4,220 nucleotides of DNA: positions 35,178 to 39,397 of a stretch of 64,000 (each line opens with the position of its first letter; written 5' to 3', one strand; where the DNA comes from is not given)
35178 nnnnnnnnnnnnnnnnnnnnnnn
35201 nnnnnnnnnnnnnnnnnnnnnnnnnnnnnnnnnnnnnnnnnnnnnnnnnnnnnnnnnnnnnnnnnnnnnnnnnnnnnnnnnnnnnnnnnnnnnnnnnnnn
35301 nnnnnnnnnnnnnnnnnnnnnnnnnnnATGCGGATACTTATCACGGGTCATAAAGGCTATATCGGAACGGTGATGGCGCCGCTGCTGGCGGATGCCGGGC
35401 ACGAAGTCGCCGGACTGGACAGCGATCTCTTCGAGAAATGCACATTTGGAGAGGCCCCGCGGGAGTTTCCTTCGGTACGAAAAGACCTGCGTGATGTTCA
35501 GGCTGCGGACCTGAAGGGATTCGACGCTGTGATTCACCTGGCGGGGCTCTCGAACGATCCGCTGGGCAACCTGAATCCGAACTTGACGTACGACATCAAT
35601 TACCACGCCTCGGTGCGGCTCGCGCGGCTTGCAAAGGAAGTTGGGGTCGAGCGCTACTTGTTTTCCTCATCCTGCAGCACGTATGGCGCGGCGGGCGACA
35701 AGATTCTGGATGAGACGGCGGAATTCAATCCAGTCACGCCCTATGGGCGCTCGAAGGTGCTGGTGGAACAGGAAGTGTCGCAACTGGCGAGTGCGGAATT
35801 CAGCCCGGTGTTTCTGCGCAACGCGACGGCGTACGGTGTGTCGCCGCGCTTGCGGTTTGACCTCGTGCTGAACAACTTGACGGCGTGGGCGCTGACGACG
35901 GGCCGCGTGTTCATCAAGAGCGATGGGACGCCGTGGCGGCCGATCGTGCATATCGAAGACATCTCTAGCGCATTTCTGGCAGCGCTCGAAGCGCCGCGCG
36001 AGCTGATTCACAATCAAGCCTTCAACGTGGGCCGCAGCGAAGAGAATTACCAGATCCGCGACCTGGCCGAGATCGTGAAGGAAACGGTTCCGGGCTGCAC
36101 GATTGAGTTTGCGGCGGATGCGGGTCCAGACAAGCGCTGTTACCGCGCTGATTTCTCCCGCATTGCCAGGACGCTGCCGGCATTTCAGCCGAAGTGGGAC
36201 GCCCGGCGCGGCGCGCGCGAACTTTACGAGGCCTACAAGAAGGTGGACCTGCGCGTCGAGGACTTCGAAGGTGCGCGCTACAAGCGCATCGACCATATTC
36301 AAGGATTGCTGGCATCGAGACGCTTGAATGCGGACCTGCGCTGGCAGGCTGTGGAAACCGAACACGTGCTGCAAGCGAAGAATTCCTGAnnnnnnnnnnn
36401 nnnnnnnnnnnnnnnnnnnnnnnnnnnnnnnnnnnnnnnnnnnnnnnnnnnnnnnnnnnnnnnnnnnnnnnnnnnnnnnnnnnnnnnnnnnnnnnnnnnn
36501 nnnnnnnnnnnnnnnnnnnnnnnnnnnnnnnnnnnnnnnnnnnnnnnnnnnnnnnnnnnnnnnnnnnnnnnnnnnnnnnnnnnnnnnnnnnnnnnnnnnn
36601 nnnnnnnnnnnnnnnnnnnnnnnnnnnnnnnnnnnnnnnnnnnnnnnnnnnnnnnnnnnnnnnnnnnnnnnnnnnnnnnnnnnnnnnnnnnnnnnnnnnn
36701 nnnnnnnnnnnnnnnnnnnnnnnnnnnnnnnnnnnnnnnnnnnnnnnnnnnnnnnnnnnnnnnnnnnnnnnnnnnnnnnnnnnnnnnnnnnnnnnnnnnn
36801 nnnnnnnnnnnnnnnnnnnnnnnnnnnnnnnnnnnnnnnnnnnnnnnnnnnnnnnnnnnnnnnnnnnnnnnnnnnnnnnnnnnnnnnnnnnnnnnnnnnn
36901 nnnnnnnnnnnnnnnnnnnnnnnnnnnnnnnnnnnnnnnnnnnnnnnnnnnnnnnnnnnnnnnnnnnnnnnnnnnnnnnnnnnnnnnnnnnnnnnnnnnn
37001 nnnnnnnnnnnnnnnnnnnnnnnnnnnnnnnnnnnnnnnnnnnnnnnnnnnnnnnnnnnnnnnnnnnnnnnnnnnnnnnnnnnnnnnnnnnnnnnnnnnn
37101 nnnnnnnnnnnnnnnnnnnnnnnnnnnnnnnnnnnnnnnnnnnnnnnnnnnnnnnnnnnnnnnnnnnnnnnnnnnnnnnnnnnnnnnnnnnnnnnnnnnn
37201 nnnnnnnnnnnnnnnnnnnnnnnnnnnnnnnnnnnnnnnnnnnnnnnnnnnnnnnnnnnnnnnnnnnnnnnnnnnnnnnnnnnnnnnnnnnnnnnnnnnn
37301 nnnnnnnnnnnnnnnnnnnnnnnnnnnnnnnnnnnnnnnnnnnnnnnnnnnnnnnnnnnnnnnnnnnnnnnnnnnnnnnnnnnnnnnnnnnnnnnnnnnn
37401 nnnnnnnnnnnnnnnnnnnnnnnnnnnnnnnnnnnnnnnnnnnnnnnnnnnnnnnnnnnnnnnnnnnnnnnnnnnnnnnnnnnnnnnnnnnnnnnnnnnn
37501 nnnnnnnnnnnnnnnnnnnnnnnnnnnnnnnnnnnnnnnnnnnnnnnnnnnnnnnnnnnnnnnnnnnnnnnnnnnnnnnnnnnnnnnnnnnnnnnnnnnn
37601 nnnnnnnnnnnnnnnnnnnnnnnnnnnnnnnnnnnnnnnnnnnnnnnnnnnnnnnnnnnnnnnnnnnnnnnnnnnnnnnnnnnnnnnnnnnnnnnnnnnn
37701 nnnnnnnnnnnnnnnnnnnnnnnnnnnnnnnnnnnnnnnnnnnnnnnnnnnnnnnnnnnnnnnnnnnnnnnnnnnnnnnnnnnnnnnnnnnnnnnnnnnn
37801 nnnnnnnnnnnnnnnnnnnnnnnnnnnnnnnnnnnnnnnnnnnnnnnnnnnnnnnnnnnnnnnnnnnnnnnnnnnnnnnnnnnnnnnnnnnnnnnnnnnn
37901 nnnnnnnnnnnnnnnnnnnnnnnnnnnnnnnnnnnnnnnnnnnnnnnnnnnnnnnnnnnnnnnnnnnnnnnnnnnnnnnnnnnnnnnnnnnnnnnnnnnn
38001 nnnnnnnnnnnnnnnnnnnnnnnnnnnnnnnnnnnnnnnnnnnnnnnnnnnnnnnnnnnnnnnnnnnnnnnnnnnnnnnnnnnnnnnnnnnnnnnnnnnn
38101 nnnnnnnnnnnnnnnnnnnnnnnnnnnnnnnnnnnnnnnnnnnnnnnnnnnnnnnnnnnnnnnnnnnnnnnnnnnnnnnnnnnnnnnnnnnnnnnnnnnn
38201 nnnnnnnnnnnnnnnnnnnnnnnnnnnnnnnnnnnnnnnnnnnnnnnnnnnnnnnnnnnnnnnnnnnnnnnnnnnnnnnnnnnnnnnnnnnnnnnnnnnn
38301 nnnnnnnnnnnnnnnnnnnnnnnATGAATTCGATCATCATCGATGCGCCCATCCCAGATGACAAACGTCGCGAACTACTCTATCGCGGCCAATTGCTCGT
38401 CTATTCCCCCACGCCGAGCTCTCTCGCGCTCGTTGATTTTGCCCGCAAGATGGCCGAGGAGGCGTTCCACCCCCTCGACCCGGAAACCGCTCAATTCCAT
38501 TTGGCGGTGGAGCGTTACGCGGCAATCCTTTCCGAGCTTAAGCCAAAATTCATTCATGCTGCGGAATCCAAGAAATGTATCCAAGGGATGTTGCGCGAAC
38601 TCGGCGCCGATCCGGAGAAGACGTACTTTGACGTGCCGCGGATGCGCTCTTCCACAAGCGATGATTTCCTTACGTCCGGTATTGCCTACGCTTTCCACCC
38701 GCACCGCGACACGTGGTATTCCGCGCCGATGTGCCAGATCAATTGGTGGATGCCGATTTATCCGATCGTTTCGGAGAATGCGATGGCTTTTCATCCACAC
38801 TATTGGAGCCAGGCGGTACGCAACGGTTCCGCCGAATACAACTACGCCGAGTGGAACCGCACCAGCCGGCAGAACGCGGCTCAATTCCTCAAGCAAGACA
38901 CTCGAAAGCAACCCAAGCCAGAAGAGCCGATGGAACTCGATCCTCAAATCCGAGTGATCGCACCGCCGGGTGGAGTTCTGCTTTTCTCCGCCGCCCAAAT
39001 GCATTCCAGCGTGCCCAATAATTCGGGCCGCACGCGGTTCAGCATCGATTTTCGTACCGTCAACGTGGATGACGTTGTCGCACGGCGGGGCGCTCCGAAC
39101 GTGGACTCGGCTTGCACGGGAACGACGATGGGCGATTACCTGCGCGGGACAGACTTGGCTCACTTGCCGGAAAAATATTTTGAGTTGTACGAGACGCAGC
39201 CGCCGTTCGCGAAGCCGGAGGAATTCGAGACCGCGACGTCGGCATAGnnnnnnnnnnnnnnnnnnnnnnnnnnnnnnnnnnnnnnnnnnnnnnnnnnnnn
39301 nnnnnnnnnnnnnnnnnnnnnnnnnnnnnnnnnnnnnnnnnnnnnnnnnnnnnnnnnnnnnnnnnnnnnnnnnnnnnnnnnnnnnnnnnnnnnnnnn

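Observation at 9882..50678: Eight sigma54-type -24/-12 boxes mark the heads of the transcription units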

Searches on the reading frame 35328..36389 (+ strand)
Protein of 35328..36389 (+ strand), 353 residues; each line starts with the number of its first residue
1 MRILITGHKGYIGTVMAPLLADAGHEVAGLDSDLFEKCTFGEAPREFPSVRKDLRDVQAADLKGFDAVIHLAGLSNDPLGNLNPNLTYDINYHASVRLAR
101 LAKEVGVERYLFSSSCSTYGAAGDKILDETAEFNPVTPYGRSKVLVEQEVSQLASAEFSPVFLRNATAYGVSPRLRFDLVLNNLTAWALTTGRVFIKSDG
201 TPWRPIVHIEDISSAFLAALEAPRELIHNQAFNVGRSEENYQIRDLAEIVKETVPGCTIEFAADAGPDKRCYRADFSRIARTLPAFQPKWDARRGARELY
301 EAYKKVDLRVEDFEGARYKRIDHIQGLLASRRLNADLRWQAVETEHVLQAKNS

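Call 17: search_protein_families(library=ncbifam, proteins=[window:35328-36389:+])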
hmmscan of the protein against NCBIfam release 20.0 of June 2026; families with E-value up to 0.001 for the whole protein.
window:35328-36389:+ (353 aa): 21 families
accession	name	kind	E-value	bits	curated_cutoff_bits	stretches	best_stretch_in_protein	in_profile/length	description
TIGR01179.1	galE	equivalog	6.8e-33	113.9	262.3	1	2-291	1-312/332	UDP-glucose 4-epimerase GalE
NF007956.0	PRK10675.1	subfamily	4.4e-17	62.2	394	1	1-170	1-182/338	UDP-glucose 4-epimerase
TIGR04180.1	EDH_00030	hypoth_equivalog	1.4e-16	60.4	475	1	3-265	1-266/297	NAD-dependent 4,6-dehydratase LegB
TIGR03466.1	HpnA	hypoth_equivalog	3.5e-16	59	367.65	1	1-163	1-165/327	hopanoid-associated sugar epimerase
TIGR02197.1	heptose_epim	equivalog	2.6e-15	56.4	274.6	1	3-255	1-261/316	ADP-glyceromanno-heptose 6-epimerase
TIGR01214.1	rmlD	equivalog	8.2e-11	41.5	224.05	1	2-178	1-160/285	dTDP-4-dehydrorhamnose reductase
NF058621.1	DiazavRedAvaA7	equivalog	9.2e-10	38.6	400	1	1-223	1-222/304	3-diazoavenalumate denitrifying reductase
NF043036.1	ErythonDh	equivalog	9.5e-10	38.2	325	1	1-152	1-162/321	D-erythronate dehydrogenase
NF042422.1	oxyalk_red_OleD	equivalog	5.9e-09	35.7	580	1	1-222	1-217/329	2-alkyl-3-oxoalkanoate reductase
NF011728.1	PRK15181.1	equivalog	6.5e-09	35.2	760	1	54-300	81-334/348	Vi polysaccharide biosynthesis UDP-N-acetylglucosaminuronic acid C-4 epimerase TviC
TIGR01181.1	dTDP_gluc_dehyt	equivalog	3e-07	29.8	365.1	1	3-305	2-313/321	dTDP-glucose 4,6-dehydratase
NF008872.0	PRK11908.1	equivalog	9.3e-07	28.2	294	0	2-131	3-134/349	bifunctional UDP-4-keto-pentose/UDP-xylose synthase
NF047922.1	GDPFucSynFcl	equivalog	5.7e-06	26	500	1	192-303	195-301/308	GDP-L-fucose synthase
TIGR02622.1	CDP_4_6_dhtase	equivalog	8.4e-06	25.1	278.45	0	2-105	6-118/352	CDP-glucose 4,6-dehydratase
NF041015.1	UDPsulfquin_syn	equivalog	1.5e-05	24.2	575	0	1-32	1-32/384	UDP-sulfoquinovose synthase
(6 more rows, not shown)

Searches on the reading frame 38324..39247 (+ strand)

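Call 17: search_protein_families(library=ncbifam, proteins=[window:38324-39247:+])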
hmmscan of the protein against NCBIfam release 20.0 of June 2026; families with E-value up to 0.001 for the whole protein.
window:38324-39247:+ (307 aa): 1 family
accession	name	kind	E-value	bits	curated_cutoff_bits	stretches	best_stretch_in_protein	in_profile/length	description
TIGR04324.1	SpoChoClust_2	subfamily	0.00016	21.3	150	0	127-247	114-214/248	sporadic carbohydrate cluster 2OG-Fe(II) oxygenase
